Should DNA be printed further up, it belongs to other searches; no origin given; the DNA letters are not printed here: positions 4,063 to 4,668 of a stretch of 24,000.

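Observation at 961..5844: Complete ubiquitin-type conjugation/deconjugation toolkit arranged as two divergent operons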

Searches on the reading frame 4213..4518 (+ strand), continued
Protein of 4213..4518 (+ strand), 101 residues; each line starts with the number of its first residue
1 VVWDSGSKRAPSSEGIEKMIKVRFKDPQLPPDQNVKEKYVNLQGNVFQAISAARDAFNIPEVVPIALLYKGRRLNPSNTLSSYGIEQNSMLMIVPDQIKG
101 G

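Call 42: search_solved_structures(query=A3, max_evalue=10, show_alignments=3)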
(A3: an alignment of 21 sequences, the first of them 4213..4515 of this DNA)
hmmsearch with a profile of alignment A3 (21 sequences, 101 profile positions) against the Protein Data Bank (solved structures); distinct sequences matched with E-value up to 10: 285 (the best 60 are shown).
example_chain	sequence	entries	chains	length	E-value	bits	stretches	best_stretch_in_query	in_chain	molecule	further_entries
8q7r_U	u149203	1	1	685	2.9e-22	81.8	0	66-94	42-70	Ubiquitin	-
8pql_E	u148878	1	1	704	3.6e-22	81.5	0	67-94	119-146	Polyubiquitin-C,Nucleotide exchange factor SIL1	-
8pql_U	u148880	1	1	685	1.3e-21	79.7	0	66-94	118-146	Ubiquitin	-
5b83_A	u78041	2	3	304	3.6e-10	43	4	66-94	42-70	tetra ubiquitin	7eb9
7yui_A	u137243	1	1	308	3.7e-10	43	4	67-94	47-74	Polyubiquitin-C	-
5h07_A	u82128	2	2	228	7.1e-08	35.6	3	67-94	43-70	Polyubiquitin-C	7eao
5vix_A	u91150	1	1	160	2.2e-05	27.6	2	66-94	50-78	Polyubiquitin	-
2w9n_A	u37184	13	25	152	2.4e-05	27.5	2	67-94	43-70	UBIQUITIN | Polyubiquitin-C | Polyubiquitin-B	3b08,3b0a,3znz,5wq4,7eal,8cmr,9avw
2zvn_A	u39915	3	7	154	2.6e-05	27.4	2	67-94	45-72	UBC protein | Ubiquitin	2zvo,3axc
6kbe_G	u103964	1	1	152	3.2e-05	27.1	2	67-94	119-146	Polyubiquitin-C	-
2y5b_B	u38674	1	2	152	3.3e-05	27.1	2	67-94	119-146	UBIQUITIN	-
7tv4_C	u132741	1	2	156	3.3e-05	27.1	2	67-94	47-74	Polyubiquitin-C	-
4ksl_D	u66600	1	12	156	3.3e-05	27.1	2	67-94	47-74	Polyubiquitin-C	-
4zqs_A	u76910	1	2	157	3.4e-05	27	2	67-94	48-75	ubiquitin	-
6n5m_A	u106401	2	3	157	3.4e-05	27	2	67-94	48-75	Polyubiquitin-C | Ubiquitin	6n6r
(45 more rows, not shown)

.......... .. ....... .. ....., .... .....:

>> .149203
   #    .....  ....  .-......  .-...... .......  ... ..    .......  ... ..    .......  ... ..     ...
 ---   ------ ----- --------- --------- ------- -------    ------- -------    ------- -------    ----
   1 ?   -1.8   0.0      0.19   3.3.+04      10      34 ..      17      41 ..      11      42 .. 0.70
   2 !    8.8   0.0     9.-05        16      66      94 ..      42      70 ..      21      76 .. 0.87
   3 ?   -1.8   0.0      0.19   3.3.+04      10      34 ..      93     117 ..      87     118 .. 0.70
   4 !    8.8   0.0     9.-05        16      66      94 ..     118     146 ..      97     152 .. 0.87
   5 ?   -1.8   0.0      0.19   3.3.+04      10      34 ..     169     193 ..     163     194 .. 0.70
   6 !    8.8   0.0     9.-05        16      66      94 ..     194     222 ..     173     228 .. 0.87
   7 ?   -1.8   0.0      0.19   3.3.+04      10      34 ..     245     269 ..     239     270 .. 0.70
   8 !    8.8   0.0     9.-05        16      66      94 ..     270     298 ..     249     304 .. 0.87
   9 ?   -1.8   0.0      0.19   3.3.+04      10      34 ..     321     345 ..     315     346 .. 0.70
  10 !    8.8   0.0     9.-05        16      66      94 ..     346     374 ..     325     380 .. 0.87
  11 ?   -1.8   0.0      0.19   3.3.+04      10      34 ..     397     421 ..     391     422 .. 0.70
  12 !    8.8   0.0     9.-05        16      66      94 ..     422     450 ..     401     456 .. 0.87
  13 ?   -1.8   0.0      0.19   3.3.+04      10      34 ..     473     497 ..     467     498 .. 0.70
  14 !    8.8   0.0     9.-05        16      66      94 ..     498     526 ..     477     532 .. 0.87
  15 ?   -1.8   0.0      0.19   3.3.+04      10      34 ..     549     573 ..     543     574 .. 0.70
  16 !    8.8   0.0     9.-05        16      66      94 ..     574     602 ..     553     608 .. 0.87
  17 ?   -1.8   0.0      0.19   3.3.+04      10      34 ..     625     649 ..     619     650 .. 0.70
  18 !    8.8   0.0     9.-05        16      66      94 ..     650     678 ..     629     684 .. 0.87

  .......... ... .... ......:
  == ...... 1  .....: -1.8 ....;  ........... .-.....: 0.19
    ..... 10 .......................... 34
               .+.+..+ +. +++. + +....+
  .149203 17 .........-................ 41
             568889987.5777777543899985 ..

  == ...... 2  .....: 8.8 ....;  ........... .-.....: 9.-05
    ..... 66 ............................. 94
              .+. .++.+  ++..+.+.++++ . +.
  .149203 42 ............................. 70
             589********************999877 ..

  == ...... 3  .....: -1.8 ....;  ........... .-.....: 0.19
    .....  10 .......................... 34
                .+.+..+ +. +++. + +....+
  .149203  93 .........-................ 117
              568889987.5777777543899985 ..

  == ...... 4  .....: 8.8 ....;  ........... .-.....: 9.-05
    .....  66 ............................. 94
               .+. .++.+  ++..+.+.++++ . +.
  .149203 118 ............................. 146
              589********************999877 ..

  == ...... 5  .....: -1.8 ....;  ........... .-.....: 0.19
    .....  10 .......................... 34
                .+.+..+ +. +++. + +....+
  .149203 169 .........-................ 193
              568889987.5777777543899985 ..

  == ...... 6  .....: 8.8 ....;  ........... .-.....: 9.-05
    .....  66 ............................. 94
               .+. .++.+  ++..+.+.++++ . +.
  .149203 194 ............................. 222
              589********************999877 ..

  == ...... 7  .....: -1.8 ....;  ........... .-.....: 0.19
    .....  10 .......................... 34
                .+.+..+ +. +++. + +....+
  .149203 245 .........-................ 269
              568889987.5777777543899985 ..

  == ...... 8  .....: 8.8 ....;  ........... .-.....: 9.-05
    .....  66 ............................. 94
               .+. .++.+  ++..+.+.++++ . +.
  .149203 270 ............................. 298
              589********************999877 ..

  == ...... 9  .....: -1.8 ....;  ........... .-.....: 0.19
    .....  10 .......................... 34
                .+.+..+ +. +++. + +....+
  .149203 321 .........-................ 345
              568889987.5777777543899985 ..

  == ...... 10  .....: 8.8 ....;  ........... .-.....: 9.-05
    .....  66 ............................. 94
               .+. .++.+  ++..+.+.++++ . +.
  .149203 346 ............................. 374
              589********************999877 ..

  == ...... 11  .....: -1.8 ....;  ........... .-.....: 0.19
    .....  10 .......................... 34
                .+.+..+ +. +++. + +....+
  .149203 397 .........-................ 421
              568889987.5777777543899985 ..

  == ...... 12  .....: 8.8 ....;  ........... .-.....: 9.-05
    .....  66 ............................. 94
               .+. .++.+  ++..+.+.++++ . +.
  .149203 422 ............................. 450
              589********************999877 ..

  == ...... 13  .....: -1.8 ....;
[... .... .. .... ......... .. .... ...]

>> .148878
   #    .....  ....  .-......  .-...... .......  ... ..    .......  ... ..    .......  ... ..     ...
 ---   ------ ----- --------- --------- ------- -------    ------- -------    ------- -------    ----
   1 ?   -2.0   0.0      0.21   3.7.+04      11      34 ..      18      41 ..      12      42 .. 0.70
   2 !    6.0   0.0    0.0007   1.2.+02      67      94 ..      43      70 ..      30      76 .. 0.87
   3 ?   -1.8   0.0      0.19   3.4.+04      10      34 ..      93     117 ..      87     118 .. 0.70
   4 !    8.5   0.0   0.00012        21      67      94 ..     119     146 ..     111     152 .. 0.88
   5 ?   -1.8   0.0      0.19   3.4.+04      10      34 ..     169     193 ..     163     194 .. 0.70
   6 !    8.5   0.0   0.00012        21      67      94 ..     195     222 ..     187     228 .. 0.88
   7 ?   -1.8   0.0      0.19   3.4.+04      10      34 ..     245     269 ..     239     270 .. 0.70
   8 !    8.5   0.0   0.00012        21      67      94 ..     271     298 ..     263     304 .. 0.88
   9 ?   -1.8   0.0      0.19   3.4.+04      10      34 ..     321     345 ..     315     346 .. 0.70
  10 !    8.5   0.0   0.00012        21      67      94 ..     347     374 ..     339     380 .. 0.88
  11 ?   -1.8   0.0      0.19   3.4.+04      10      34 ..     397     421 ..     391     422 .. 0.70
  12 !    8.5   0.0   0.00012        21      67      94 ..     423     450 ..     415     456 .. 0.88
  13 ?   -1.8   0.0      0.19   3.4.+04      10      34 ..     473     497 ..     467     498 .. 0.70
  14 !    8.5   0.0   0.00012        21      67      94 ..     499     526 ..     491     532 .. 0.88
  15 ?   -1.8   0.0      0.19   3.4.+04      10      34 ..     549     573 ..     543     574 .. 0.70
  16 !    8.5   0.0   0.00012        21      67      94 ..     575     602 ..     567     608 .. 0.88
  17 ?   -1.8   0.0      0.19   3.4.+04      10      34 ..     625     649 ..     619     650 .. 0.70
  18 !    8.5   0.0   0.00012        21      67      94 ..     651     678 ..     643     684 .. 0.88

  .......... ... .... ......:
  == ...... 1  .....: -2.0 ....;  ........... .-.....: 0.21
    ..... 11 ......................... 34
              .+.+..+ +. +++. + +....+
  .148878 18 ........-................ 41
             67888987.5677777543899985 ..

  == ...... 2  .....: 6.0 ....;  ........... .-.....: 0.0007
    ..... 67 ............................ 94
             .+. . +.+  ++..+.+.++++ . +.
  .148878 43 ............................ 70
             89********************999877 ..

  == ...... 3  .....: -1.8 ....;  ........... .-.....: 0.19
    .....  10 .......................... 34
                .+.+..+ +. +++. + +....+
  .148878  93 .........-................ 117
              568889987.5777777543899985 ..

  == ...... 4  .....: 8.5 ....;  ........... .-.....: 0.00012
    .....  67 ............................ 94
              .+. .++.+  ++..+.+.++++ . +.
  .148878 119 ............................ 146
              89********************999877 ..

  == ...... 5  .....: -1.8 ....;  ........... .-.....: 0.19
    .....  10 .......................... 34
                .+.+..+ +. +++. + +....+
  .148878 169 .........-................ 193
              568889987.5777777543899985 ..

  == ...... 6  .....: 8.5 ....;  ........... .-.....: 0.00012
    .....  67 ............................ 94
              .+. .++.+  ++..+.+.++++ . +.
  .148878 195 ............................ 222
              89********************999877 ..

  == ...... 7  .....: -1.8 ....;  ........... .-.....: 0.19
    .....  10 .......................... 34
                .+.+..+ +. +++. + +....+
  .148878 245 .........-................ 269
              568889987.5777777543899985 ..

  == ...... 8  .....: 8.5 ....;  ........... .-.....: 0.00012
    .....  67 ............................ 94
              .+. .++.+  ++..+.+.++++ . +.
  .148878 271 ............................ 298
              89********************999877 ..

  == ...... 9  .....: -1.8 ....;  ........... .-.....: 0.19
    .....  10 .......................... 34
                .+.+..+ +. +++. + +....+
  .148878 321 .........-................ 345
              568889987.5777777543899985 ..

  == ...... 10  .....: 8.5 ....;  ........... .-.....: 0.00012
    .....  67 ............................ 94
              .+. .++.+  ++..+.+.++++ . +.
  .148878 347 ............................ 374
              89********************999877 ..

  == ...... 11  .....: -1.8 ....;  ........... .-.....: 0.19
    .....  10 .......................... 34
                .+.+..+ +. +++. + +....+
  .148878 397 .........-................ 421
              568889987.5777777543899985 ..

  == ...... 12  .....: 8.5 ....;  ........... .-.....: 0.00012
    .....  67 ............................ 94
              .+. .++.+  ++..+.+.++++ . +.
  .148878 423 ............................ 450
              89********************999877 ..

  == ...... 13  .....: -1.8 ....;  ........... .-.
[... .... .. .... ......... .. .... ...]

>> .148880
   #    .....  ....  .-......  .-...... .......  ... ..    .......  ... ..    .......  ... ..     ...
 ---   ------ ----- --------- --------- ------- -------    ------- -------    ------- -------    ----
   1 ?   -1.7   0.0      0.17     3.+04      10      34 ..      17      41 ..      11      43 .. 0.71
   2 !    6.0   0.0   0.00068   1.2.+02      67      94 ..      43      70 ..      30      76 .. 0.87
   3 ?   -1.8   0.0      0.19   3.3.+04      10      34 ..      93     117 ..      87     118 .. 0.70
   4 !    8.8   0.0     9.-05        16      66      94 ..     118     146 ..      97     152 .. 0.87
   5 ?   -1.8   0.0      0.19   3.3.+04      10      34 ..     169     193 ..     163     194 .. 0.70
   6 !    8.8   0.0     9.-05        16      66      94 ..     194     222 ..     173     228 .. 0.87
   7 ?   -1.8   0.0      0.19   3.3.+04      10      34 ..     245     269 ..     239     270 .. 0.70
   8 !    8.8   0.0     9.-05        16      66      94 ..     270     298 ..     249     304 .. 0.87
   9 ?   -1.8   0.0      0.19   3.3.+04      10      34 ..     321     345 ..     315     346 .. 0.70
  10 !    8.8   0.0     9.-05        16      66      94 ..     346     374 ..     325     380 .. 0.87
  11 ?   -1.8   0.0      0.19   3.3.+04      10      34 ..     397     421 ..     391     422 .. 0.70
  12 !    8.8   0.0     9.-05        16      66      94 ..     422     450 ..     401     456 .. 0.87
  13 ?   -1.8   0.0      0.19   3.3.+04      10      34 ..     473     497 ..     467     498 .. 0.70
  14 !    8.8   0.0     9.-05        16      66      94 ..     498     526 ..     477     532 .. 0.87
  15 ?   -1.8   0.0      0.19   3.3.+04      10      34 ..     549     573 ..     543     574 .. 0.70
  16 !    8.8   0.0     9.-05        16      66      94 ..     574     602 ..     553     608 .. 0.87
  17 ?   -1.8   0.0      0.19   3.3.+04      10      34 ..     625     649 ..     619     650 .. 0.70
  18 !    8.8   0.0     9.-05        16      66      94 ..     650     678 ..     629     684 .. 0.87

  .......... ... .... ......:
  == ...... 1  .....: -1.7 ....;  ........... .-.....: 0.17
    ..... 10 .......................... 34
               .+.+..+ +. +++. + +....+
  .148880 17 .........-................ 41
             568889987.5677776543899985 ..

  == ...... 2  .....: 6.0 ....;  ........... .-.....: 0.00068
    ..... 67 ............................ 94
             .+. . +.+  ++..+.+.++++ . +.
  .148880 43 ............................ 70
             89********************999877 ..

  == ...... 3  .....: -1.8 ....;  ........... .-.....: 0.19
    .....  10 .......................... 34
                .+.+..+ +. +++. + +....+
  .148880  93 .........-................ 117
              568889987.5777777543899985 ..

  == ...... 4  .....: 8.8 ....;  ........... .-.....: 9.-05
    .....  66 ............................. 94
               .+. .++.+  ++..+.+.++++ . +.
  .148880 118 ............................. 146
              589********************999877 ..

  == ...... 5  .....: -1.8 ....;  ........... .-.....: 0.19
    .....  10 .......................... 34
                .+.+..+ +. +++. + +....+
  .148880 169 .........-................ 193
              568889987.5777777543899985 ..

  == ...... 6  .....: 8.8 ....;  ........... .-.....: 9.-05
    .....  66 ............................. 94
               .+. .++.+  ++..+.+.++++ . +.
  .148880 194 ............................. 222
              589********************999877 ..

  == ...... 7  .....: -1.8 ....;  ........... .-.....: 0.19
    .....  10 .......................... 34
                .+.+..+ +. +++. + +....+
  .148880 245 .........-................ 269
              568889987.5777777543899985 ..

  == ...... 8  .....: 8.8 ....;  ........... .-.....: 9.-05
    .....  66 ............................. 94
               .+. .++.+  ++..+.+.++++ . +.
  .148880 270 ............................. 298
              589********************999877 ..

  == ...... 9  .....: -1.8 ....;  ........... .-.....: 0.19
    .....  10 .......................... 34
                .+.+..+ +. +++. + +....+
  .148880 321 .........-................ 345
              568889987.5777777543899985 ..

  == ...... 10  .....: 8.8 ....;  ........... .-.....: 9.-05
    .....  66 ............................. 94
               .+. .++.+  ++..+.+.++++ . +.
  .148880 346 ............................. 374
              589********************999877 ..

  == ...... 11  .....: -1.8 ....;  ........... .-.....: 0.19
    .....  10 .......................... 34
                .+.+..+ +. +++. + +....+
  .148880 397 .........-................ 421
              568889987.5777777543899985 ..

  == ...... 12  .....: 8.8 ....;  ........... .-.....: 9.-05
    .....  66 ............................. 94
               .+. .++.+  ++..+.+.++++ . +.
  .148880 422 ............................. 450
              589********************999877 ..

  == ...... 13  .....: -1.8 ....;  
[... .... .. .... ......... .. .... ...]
